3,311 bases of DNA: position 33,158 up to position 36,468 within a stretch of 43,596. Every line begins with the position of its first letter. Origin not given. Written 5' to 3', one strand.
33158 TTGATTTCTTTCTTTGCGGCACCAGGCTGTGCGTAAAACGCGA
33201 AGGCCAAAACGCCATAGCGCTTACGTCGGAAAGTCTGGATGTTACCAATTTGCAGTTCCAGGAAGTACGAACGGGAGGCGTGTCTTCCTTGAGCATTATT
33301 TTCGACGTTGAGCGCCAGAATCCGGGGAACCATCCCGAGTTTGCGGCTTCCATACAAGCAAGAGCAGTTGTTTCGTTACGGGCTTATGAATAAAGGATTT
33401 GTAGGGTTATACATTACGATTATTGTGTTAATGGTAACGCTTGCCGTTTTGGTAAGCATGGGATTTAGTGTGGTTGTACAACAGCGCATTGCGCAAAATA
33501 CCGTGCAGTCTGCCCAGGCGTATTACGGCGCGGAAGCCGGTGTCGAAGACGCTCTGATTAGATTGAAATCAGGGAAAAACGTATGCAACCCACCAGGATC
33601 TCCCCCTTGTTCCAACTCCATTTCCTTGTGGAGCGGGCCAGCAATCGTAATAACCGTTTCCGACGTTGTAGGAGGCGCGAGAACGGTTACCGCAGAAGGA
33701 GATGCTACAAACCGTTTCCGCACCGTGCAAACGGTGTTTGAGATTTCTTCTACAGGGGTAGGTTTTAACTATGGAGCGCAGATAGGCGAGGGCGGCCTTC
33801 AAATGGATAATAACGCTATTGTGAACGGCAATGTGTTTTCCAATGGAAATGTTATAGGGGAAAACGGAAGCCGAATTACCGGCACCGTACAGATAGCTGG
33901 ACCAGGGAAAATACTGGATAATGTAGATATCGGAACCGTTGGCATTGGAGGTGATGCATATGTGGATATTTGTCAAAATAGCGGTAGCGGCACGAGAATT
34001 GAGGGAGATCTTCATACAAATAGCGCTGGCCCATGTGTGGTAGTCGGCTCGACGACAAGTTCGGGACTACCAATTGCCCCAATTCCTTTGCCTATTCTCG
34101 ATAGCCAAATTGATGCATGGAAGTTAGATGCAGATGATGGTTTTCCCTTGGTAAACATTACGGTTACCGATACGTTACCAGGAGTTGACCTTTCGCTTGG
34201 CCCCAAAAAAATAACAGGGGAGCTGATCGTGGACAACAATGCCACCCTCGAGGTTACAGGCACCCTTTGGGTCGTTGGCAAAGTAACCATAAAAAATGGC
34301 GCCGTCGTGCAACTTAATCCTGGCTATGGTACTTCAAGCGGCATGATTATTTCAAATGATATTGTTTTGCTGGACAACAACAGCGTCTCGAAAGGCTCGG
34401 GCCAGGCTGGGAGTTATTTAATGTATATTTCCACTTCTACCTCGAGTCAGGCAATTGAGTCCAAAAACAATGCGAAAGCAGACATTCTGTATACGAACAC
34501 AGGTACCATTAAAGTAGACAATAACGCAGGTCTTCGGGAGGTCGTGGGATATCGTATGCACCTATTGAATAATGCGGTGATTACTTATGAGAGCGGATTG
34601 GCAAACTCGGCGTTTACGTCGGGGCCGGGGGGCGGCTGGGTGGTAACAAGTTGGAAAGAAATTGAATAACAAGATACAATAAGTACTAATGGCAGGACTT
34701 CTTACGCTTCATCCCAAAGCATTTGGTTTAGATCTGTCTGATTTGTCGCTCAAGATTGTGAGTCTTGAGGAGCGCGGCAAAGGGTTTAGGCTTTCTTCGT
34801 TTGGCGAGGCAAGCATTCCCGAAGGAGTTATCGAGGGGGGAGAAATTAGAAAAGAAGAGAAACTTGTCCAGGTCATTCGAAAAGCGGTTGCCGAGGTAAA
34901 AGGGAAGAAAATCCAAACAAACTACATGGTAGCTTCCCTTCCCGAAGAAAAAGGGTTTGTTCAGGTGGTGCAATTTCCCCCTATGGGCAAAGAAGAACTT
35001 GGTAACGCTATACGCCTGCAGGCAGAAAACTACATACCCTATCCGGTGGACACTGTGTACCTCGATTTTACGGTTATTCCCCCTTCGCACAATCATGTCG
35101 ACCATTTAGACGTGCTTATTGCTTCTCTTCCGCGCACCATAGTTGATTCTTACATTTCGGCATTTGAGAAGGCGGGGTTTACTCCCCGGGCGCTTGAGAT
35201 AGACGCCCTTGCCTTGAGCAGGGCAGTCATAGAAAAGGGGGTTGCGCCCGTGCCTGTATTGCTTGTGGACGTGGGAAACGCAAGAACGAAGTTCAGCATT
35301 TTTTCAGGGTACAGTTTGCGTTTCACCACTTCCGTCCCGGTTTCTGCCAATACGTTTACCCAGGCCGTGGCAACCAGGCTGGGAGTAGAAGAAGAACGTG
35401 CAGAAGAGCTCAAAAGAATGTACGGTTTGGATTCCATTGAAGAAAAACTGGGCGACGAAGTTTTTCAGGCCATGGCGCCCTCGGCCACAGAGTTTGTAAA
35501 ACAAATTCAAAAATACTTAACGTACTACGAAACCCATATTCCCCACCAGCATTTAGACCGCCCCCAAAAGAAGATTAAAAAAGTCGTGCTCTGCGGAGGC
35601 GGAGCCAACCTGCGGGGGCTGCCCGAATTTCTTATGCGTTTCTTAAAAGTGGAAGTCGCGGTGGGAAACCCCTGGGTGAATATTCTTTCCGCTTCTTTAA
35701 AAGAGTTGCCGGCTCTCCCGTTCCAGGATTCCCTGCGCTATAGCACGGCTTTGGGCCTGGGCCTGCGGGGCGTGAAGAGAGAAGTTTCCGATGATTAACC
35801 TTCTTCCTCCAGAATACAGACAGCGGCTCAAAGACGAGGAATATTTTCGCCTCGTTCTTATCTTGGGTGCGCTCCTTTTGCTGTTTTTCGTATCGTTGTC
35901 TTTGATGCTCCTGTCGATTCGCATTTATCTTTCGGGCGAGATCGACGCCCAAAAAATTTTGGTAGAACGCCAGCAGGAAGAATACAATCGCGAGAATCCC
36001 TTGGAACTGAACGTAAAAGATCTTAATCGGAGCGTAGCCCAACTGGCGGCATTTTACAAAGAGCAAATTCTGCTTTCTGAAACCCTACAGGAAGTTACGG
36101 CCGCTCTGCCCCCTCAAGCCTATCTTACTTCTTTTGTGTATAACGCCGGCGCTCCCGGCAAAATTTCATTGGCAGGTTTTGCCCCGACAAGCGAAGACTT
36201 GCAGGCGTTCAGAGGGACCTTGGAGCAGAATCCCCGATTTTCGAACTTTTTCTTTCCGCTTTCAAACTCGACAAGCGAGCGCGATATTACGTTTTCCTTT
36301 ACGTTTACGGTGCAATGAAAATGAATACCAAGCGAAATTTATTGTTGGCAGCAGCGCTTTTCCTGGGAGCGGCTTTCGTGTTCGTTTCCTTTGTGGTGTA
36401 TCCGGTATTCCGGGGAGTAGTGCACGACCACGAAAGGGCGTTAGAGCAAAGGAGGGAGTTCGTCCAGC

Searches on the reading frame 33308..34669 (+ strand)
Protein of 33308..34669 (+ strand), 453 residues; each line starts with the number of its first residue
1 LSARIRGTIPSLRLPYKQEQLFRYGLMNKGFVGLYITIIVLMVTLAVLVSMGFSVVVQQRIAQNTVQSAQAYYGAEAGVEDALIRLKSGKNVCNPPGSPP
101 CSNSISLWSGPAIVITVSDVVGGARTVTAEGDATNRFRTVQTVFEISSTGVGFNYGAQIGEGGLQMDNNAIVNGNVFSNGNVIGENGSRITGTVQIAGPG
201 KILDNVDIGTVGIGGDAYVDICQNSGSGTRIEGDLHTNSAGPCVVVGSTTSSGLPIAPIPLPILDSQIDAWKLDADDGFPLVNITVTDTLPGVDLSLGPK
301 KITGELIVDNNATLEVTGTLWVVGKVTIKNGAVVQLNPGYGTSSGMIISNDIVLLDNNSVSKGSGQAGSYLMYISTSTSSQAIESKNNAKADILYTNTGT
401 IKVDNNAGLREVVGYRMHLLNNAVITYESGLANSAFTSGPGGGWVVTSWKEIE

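Call 67: search_protein_families(library=pfam, proteins=[window:33308-34669:+], max_evalue=0.00001)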
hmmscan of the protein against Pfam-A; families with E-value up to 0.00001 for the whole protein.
window:33308-34669:+ (453 aa): 1 family
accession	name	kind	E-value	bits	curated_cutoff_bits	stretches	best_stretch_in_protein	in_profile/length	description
PF14341.11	PilX_N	-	2.2e-06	28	25.5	1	29-80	1-51/51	PilX N-terminal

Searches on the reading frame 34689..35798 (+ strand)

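Call 67: search_protein_families(library=pfam, proteins=[window:34689-35798:+], max_evalue=0.00001)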
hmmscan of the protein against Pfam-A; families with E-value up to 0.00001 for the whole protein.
window:34689-35798:+ (369 aa): 2 families
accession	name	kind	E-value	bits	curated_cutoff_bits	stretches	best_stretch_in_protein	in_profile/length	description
PF11104.14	PilM_2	-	3.8e-48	164.6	27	1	13-361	1-339/340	Type IV pilus assembly protein PilM;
PF14450.12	FtsA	-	1.9e-15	57.8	31.8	1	192-335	2-114/127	Cell division protein FtsA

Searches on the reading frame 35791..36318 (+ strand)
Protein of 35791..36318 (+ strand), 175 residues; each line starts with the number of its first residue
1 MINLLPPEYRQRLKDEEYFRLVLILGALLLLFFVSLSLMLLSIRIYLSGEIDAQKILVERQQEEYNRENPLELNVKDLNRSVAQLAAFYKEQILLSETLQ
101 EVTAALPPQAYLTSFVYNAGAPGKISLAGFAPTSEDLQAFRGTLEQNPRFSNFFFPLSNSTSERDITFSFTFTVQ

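Call 67: search_protein_families(library=pfam, proteins=[window:35791-36318:+], max_evalue=0.00001)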
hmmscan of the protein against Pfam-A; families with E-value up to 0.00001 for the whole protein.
window:35791-36318:+ (175 aa): 1 family
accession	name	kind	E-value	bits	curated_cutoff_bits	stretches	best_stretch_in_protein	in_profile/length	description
PF05137.18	PilN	-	5.1e-08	33.3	22.8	1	98-174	2-76/78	Fimbrial assembly protein (PilN)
